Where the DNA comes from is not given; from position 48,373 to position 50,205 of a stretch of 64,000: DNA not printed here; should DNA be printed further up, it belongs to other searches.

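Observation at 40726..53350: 12.6-kb island of secreted proteins bounded by distant paralogs and enriched in HExxH-motif proteins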

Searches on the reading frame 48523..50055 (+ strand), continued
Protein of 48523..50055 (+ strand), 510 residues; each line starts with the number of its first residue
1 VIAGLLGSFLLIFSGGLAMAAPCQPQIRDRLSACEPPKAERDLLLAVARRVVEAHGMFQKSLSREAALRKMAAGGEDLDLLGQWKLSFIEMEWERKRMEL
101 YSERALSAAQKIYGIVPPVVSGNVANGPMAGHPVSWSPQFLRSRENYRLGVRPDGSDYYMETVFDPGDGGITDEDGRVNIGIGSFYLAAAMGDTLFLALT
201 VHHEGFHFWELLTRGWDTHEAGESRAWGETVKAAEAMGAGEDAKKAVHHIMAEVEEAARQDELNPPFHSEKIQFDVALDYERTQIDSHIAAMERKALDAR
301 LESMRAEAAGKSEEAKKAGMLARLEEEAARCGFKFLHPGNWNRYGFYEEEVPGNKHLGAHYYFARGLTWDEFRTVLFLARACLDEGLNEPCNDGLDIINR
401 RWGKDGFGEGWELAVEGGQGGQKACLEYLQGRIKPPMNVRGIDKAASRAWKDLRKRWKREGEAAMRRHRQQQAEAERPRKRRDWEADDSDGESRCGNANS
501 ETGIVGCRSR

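Call 96: find_encoding_contigs(protein=P0034, flank=7000, max_places=2)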
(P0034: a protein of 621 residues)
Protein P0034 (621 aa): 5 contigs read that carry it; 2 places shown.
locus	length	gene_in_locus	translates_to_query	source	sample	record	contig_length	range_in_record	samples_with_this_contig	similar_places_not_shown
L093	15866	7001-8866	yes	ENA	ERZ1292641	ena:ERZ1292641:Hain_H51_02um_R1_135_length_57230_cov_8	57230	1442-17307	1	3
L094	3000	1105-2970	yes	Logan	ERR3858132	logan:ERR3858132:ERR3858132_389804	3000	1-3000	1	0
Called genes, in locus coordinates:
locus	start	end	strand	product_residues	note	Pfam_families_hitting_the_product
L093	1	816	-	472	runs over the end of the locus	-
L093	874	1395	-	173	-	-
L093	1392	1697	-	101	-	PF07238:PilZ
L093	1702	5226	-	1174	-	PF00400:WD40 (faint), PF12894:ANAPC4_WD40 (faint), PF23393:Beta-prop_WDR90_POC16_2nd (faint), PF24796:WDR55 (faint), PF25174:Beta-prop_THOC3 (weak), PF23381:Beta-prop_IFT122_1st (weak), PF23414:Beta-prop_EML_2 (weak), PF00656:Peptidase_C14, +6 more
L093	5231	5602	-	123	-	-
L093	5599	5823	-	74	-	-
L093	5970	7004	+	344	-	-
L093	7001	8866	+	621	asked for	-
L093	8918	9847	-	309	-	PF00512:HisKA, PF02518:HATPase_c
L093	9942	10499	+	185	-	PF04542:Sigma70_r2, PF08281:Sigma70_r4_2, PF04545:Sigma70_r4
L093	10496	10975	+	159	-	PF13490:zf-HC2 (weak)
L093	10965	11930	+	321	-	PF03888:MucB_RseB (weak)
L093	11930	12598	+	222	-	PF20582:UPF0758_N, PF04002:RadC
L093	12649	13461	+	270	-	-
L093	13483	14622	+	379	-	PF12705:PDDEXK_1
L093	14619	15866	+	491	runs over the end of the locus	PF00370:FGGY_N, PF02782:FGGY_C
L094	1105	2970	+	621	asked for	-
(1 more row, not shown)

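Call 97: find_encoding_contigs(protein=P0158, flank=7000, max_places=2)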
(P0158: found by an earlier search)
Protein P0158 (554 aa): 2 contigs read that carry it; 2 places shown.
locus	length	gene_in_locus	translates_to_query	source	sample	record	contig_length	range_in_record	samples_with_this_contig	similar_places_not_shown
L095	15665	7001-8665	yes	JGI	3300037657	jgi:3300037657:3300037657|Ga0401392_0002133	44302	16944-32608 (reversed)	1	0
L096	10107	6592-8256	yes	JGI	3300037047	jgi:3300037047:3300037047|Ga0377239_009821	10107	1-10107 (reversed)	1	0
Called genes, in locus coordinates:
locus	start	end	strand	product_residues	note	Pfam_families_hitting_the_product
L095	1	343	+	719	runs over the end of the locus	PF03030:H_PPase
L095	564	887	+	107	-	PF02699:YajC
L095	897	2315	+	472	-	PF07549:Sec_GG (weak), PF21760:SecD_1st, PF22599:SecDF_P1_head, PF02355:SecD_SecF_C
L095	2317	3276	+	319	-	PF07549:Sec_GG, PF02355:SecD_SecF_C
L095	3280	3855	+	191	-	-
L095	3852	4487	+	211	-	PF04028:DUF374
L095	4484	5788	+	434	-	PF04413:Glycos_transf_N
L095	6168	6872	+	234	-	-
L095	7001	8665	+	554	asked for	-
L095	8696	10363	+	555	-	PF01075:Glyco_transf_9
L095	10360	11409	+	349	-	PF13439:Glyco_transf_4, PF13579:Glyco_trans_4_4, PF00534:Glycos_transf_1, PF13692:Glyco_trans_1_4, PF13524:Glyco_trans_1_2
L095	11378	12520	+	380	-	PF13439:Glyco_transf_4, PF13579:Glyco_trans_4_4, PF00534:Glycos_transf_1, PF13692:Glyco_trans_1_4, PF13524:Glyco_trans_1_2 (weak)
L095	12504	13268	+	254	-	PF00535:Glycos_transf_2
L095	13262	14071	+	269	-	PF01522:Polysacc_deac_1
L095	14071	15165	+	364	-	PF02606:LpxK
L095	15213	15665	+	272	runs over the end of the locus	PF11306:DUF3108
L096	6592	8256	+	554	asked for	-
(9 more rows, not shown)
